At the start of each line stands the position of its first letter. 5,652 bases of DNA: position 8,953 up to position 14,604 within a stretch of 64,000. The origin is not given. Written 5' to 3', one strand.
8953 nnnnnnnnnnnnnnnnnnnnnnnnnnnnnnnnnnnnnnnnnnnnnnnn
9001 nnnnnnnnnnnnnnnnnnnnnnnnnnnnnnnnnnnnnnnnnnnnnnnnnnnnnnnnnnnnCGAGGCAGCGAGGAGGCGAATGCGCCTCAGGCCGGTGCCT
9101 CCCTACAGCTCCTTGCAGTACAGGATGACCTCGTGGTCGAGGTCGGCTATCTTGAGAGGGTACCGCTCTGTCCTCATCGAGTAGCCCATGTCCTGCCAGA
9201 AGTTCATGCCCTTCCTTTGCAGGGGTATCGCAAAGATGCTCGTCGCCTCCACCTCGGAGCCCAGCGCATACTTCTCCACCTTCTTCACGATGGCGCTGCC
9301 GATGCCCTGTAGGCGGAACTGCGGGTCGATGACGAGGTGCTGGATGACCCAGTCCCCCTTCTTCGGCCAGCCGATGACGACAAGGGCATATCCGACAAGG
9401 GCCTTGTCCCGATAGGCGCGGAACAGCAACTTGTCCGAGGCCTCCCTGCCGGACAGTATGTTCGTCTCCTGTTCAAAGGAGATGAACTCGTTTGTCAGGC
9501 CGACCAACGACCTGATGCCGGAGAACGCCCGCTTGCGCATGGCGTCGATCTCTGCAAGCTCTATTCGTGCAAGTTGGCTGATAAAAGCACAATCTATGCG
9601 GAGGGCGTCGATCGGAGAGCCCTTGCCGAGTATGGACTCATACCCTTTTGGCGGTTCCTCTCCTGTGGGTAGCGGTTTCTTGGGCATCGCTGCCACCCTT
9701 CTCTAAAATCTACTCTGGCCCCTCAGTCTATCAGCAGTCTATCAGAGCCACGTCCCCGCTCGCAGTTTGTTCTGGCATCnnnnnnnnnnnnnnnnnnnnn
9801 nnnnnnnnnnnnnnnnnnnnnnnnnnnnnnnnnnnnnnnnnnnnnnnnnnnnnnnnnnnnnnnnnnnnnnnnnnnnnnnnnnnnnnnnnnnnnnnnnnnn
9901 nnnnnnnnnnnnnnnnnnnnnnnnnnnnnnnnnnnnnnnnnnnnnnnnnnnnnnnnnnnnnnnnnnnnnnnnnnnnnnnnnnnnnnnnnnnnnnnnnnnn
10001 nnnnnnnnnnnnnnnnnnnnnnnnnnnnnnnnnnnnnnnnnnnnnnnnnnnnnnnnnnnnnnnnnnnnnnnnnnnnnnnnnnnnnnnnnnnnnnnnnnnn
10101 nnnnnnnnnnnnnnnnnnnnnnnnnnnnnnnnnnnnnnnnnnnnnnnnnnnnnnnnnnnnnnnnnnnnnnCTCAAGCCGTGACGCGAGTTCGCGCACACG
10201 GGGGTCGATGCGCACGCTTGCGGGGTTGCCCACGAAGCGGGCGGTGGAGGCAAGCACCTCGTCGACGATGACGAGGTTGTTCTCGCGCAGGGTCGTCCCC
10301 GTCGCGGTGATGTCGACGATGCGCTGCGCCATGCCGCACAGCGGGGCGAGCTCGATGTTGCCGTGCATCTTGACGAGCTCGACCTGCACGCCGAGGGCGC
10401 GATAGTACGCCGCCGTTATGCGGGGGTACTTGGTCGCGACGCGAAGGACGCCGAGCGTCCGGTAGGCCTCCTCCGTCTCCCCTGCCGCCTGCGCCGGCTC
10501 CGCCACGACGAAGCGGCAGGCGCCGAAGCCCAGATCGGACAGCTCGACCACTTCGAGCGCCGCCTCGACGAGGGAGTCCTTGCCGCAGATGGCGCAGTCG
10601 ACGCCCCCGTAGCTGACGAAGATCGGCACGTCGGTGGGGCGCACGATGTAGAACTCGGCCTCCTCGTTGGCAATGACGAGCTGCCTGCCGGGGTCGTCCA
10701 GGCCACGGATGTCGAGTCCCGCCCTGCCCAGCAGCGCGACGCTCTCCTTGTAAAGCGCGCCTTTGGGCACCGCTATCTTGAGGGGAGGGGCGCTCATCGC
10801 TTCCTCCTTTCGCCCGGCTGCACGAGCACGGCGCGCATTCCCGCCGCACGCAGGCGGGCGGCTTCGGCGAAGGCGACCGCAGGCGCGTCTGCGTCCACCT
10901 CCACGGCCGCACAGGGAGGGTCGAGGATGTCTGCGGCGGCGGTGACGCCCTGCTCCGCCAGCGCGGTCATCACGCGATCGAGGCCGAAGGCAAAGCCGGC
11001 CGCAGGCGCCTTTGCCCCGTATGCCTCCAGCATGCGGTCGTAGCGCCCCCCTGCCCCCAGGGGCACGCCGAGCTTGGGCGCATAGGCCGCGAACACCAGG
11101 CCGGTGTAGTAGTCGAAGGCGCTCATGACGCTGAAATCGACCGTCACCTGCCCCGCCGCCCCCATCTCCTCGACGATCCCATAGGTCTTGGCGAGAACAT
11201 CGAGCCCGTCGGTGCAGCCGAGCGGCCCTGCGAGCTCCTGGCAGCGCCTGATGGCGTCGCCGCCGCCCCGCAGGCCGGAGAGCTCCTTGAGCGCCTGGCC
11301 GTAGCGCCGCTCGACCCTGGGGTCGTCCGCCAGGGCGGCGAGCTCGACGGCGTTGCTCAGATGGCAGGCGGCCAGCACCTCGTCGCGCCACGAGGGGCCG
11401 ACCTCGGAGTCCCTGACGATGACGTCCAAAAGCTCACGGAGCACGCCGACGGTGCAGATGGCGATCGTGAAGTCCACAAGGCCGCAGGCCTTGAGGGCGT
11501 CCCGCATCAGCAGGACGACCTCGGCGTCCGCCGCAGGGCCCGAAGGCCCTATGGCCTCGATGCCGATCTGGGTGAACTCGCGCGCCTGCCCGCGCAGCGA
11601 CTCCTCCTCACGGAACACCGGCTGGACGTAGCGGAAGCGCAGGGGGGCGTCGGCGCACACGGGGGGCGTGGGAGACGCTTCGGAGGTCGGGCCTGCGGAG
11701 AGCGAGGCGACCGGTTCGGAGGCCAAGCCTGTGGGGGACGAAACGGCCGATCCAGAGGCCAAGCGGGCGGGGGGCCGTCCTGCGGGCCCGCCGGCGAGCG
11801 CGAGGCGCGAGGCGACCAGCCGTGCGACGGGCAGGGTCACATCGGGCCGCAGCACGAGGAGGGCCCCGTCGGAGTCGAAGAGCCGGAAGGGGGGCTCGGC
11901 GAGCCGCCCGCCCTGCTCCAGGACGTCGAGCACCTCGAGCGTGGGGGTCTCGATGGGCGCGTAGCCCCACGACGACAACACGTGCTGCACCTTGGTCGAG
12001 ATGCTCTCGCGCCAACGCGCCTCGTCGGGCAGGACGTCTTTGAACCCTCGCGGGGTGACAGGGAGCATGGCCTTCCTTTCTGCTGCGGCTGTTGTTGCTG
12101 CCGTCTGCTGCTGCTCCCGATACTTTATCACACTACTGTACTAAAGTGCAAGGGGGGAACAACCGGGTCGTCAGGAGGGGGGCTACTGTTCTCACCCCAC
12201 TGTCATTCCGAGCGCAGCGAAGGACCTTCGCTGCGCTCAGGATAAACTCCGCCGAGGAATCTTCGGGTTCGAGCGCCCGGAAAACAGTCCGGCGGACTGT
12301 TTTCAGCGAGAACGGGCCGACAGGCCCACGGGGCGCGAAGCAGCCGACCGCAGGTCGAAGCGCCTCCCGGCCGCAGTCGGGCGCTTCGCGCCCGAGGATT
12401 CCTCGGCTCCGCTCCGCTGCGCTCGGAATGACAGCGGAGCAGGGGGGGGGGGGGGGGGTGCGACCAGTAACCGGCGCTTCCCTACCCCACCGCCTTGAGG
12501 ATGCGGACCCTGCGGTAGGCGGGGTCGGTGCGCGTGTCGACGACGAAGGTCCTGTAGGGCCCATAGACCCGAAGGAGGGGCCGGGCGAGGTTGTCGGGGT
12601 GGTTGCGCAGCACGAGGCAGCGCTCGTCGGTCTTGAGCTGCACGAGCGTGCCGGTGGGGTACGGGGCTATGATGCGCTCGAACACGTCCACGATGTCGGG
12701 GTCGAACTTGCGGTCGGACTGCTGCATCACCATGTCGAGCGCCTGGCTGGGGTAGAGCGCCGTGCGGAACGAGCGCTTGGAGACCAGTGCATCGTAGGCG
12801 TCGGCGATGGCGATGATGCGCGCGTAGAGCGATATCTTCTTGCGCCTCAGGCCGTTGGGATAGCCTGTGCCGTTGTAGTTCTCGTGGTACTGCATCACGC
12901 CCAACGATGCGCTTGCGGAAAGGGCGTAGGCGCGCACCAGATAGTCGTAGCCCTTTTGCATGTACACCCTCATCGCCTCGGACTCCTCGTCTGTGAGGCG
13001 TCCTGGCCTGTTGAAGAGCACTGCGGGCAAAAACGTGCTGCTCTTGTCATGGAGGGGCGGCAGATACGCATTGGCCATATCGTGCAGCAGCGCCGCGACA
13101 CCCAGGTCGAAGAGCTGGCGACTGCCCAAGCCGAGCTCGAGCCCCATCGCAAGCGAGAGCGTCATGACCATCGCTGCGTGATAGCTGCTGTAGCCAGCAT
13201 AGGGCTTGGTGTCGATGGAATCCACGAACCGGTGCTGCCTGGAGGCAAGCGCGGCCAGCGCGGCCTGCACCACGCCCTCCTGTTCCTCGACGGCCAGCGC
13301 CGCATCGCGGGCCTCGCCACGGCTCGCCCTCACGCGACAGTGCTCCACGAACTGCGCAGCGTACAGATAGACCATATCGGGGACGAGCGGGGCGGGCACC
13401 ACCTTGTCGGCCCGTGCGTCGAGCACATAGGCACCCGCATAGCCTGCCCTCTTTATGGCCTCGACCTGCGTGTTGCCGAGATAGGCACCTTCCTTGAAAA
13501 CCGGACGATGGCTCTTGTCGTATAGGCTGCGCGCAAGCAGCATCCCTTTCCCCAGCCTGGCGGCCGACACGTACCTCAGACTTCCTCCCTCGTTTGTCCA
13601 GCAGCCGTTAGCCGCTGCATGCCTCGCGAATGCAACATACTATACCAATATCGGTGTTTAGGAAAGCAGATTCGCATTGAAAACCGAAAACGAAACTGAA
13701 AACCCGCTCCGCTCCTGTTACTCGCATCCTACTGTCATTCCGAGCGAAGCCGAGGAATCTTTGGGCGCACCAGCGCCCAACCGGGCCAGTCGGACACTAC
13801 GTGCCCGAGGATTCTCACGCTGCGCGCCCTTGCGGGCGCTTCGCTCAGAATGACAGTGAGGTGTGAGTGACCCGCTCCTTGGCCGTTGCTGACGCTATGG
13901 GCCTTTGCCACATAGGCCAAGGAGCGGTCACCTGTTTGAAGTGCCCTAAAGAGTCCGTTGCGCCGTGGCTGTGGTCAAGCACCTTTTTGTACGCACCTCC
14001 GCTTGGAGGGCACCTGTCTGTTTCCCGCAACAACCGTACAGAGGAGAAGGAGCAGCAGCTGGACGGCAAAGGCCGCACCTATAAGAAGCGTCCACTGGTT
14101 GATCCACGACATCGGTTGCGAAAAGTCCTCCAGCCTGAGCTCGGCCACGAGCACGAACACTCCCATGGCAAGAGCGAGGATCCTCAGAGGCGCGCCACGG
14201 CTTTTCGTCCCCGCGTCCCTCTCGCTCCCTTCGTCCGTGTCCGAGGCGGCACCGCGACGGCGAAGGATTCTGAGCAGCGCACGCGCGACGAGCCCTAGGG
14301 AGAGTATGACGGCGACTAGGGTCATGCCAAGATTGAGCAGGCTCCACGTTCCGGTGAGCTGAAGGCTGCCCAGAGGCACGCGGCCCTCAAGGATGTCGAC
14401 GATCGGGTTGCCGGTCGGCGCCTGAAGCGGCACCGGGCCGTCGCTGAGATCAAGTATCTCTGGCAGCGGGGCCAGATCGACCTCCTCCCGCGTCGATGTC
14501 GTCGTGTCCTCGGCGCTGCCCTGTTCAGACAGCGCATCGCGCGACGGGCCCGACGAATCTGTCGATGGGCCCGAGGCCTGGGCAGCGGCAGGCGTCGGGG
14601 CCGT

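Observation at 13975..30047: Giant beta-helix-repeat surface protein apparently co-transcribed with a one-component transmembrane ECF sigma factor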

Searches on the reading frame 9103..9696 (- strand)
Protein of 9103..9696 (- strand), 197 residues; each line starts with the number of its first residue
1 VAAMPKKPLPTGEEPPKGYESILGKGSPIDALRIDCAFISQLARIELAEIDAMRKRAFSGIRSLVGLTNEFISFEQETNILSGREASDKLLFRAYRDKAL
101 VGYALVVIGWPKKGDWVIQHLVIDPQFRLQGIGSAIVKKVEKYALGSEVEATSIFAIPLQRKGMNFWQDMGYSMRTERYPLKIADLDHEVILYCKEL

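Call 24: search_protein_families(library=pfam, proteins=[window:9103-9696:-], max_evalue=0.001)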
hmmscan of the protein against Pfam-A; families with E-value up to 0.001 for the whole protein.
window:9103-9696:- (197 aa): 5 families
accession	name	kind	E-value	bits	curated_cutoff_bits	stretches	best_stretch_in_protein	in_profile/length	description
PF00583.31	Acetyltransf_1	-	3.3e-11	43.9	20.7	1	86-172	31-116/116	Acetyltransferase (GNAT) family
PF13673.13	Acetyltransf_10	-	3.5e-08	33.9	23.6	1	79-174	21-109/128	Acetyltransferase (GNAT) domain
PF13508.13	Acetyltransf_7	-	1.5e-07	32.1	27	1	90-172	4-82/84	Acetyltransferase (GNAT) domain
PF14542.12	Acetyltransf_CG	-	0.00033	21.2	30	1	110-145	19-54/80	GCN5-related N-acetyl-transferase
PF13420.13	Acetyltransf_4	-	0.00033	21.1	24.3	1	73-174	33-136/155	Acetyltransferase (GNAT) domain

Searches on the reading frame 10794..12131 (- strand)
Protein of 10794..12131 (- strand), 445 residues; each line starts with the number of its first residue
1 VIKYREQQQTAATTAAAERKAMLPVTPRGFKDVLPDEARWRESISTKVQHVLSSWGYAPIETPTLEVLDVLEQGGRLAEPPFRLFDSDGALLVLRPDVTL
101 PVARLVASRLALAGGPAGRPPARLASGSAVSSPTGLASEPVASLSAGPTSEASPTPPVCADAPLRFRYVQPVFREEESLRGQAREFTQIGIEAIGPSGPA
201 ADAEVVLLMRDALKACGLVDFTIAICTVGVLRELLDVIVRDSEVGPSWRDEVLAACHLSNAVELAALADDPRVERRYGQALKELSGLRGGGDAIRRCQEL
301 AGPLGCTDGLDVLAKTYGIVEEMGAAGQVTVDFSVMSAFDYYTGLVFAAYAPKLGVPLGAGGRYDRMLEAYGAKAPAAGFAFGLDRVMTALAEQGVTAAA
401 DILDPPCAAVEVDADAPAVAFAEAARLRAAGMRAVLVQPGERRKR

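Call 24: search_protein_families(library=pfam, proteins=[window:10794-12131:-], max_evalue=0.001)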
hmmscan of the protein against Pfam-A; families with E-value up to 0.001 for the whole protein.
window:10794-12131:- (445 aa): 3 families
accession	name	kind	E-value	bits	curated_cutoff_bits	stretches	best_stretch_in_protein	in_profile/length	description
PF13393.11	tRNA-synt_His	-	2e-67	228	25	2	161-387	86-308/308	Histidyl-tRNA synthetase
PF00587.30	tRNA-synt_2b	-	1.4e-05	25.7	29.3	1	163-346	36-132/179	tRNA synthetase class II core domain (G, H, P, S and T)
PF00152.25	tRNA-synt_2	-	6e-05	22.7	25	0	367-393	267-294/308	tRNA synthetases class II (D, K and N)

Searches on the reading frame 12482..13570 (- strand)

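Call 24: search_protein_families(library=pfam, proteins=[window:12482-13570:-], max_evalue=0.001)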
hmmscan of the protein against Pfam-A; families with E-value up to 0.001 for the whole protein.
window:12482-13570:- (362 aa): 2 families
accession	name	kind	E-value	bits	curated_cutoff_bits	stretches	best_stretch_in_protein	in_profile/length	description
PF13487.12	HD_5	-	2.7e-28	99.3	27.2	1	131-293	17-170/170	HD domain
PF01966.28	HD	-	1.4e-07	32.3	22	1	130-261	3-115/116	HD domain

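Call 27: search_protein_families(library=ncbifam, proteins=[window:12482-13570:-], max_evalue=0.01)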
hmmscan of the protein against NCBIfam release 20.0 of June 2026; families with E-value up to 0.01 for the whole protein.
window:12482-13570:- (362 aa): 1 family
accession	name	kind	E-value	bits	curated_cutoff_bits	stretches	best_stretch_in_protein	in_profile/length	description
NF053512.1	nitric_RR_NosR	exception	1.8e-24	86.6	400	1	127-304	191-357/422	response regulator c-di-GMP phosphodiesterase, NosR family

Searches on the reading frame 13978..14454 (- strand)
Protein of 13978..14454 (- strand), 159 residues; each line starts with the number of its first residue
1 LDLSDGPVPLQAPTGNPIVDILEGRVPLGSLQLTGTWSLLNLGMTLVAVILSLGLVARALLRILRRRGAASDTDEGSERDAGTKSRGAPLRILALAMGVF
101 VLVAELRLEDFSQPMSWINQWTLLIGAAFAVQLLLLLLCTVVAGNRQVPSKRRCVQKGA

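Call 52: find_homologous_proteins(query=window:13978-14454:-)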
Query window:13978-14454:-: 666 candidates shared short words with the query, none scored E <= 0.001.

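Call 57: find_related_loci(query=A4, collection=metagenome_contigs, flank=10000)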
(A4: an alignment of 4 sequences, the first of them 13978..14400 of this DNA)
Query A4 (141 aa) in metagenome_contigs; peptide patterns used: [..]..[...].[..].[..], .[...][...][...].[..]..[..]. (x = any residue, [..] = any of these).
276 stretches matched a pattern; 12 encode a relative of the query (tblastn E <= 1e-3); 12 distinct loci.
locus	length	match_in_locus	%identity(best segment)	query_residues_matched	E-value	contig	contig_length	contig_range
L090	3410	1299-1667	41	1-123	8e-22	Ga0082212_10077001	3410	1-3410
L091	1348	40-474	34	1-139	1e-20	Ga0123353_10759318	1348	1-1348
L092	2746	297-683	35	1-124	3e-20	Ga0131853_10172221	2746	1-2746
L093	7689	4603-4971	35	1-123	2e-17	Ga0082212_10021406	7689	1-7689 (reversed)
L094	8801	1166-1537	40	2-123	2e-17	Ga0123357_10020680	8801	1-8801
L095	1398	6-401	33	1-140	2e-16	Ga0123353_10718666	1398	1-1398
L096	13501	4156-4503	34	2-117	8e-16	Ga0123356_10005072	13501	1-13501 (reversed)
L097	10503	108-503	36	2-124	3e-14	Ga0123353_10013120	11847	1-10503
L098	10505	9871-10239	31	2-123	7e-13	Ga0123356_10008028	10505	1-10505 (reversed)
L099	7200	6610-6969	35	1-116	1e-12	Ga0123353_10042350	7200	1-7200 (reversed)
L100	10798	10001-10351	34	1-117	1e-11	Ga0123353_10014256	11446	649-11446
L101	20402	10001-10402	36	2-120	3e-11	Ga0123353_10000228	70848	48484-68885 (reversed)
